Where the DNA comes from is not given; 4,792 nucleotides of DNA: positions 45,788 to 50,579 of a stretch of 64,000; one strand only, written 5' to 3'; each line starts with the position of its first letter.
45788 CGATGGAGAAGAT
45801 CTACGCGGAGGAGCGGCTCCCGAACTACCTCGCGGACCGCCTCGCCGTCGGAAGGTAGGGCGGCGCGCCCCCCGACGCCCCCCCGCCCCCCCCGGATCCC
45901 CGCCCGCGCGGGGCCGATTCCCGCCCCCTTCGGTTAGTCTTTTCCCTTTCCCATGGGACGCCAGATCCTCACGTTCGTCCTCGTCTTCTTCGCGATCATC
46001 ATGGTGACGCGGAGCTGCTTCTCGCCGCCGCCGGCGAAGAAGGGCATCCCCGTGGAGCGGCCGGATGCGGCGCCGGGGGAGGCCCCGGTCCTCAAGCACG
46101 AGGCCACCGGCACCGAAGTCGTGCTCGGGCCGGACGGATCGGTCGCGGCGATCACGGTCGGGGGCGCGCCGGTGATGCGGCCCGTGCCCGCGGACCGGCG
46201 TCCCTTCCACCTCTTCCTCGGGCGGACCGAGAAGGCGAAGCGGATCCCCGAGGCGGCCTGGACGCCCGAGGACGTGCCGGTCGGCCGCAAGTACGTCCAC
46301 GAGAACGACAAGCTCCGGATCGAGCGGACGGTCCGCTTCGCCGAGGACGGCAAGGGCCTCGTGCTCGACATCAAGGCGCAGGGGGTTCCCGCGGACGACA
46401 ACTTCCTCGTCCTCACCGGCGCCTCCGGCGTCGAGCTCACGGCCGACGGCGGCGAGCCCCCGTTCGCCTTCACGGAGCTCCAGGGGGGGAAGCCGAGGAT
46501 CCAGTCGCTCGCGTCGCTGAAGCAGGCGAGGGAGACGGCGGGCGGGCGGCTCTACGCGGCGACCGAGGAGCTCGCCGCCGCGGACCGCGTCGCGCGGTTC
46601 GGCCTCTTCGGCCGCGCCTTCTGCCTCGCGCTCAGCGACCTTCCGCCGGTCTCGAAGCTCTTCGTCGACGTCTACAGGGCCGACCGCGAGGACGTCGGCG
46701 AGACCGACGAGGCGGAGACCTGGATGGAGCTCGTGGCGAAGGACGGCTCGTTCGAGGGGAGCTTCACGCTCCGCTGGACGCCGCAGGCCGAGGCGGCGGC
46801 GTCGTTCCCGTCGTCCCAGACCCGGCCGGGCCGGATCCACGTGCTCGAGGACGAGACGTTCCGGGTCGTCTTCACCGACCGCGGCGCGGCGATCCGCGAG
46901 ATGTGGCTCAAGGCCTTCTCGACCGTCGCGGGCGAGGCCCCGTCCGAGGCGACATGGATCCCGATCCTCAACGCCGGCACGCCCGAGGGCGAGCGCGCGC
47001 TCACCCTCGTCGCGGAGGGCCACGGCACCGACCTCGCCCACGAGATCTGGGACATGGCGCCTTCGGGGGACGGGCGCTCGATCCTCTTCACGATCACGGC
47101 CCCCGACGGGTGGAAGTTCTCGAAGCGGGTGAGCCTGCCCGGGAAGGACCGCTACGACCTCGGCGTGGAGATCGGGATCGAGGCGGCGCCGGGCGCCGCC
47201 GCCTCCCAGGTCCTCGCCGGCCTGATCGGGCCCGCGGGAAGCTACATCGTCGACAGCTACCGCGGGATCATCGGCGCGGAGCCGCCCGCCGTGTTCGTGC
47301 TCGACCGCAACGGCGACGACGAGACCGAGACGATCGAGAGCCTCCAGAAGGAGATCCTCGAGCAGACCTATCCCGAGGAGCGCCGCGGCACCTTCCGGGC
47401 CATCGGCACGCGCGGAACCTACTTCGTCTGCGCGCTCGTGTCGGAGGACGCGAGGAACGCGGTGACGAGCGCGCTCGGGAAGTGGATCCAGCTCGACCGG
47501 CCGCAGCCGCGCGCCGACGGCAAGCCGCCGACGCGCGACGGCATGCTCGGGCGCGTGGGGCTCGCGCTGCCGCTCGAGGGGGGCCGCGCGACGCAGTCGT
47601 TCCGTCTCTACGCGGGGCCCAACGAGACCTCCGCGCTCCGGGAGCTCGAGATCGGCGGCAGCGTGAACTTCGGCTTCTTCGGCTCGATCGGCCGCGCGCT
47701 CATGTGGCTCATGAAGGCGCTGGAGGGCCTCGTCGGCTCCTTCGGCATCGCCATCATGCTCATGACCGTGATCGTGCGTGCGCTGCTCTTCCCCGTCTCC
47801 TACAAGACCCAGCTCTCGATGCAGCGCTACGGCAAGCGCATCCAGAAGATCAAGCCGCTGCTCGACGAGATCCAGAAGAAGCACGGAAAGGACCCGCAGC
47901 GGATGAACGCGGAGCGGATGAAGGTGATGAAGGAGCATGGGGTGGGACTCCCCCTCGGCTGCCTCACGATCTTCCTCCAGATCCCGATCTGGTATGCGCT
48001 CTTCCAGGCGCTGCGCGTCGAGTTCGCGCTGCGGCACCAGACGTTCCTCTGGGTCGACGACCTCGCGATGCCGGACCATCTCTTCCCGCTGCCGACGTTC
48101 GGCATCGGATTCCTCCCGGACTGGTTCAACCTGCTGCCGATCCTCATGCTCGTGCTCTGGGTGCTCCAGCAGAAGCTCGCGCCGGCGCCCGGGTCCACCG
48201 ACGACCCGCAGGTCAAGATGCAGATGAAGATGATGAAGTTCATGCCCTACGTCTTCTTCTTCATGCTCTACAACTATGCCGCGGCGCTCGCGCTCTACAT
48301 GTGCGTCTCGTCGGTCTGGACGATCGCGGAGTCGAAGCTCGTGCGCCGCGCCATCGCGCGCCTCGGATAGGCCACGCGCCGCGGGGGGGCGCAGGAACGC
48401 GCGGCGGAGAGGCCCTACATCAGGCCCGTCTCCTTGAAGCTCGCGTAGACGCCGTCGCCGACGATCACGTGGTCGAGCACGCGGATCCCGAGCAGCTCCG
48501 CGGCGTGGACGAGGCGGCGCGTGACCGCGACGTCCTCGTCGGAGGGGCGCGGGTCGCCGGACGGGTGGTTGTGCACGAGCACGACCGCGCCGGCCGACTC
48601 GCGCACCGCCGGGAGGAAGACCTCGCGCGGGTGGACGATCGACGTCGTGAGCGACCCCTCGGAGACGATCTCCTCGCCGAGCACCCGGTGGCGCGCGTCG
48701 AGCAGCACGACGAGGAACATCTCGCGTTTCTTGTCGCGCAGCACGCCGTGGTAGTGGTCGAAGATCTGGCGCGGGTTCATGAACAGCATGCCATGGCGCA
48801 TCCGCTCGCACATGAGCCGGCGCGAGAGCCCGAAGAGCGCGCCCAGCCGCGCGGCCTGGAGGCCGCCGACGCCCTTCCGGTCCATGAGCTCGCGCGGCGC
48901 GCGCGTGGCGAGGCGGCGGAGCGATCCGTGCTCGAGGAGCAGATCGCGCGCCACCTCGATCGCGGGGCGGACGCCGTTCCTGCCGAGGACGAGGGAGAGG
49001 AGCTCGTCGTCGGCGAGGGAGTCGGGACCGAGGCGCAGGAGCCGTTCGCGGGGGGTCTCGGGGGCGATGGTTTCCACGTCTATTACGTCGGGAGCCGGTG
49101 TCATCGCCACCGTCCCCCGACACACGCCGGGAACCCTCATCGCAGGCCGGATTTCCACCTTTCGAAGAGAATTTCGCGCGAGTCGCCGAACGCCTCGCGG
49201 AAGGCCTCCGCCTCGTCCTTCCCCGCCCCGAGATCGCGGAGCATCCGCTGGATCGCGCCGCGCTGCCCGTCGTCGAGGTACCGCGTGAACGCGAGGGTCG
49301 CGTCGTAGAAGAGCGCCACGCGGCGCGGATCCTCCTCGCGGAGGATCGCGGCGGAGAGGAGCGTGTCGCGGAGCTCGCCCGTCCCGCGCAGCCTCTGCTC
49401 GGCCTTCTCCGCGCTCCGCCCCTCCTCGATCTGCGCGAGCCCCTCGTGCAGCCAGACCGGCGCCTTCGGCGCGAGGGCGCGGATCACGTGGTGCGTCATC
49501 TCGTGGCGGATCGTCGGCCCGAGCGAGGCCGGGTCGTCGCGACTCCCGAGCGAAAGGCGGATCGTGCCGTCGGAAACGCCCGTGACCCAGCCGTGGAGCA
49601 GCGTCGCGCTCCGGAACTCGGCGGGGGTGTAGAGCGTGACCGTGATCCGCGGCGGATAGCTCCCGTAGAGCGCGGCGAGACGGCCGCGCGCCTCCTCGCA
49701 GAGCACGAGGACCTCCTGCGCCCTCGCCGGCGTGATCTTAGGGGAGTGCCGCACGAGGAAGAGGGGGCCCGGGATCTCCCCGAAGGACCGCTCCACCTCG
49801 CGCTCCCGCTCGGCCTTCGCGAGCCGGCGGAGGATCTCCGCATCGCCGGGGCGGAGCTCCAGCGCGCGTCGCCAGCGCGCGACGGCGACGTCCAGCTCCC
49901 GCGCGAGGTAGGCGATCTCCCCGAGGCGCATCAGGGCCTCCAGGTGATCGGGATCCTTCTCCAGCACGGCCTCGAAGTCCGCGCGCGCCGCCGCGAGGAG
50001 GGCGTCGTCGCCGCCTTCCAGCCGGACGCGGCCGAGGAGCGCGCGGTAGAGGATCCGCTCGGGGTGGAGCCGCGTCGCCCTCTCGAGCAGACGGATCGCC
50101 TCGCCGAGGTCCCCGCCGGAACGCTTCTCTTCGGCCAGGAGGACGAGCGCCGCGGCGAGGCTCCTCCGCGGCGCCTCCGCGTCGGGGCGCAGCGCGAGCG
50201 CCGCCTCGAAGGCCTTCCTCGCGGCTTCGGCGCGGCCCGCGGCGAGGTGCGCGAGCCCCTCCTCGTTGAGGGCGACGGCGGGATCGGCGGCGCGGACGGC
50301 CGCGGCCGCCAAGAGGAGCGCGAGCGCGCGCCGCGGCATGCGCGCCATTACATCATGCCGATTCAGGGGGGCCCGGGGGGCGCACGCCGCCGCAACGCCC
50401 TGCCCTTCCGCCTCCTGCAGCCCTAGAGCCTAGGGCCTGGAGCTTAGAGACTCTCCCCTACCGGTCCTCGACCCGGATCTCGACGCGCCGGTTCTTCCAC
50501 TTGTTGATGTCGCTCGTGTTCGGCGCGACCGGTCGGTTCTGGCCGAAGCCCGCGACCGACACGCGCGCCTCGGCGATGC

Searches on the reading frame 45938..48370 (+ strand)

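Call 58: search_protein_families(library=pfam, proteins=[window:45938-48370:+], max_evalue=0.0001)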
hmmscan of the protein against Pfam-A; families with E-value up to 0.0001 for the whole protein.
window:45938-48370:+ (810 aa): 2 families
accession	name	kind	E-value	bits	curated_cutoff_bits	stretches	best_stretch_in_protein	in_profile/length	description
PF02096.25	60KD_IMP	-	1.2e-43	149.3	35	1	602-803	1-162/163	60Kd inner membrane protein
PF14849.12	YidC_periplas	-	1.1e-08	35.8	24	1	304-591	5-283/283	YidC periplasmic domain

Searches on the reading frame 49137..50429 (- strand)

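Call 58: search_protein_families(library=pfam, proteins=[window:49137-50429:-], max_evalue=0.0001)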
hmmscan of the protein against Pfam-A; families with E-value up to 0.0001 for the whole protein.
window:49137-50429:- (430 aa): 10 families
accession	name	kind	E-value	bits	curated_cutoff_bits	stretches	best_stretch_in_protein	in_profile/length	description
PF07719.23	TPR_2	-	6.6e-13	48.1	27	0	52-83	2-33/34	Tetratricopeptide repeat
PF13414.12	TPR_11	-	3.7e-12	46.2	26.8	0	179-206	10-37/42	TPR repeat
PF23914.1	TPR_CcmH_CycH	-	3.6e-11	43.6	42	1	106-196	64-154/158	Cytochrome c-type biogenesis protein H TPR domain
PF13432.12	TPR_16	-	5.1e-10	40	32.7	1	146-197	14-65/65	Tetratricopeptide repeat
PF13428.12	TPR_14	-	7.5e-09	35.9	23.5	0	93-134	2-43/44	Tetratricopeptide repeat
PF14559.12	TPR_19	-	4.9e-08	33.6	25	0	146-201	8-63/68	Tetratricopeptide repeat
PF13424.12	TPR_12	-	1.9e-07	31.6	30.1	1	51-121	3-74/77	Tetratricopeptide repeat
PF00515.34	TPR_1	-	3.2e-07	30.3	27.8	0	51-83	1-33/34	Tetratricopeptide repeat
PF13181.12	TPR_8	-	1.2e-06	28.7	25.7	0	53-83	3-33/34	Tetratricopeptide repeat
PF13174.12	TPR_6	-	4.2e-06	27.5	26.3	0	164-194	1-31/33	Tetratricopeptide repeat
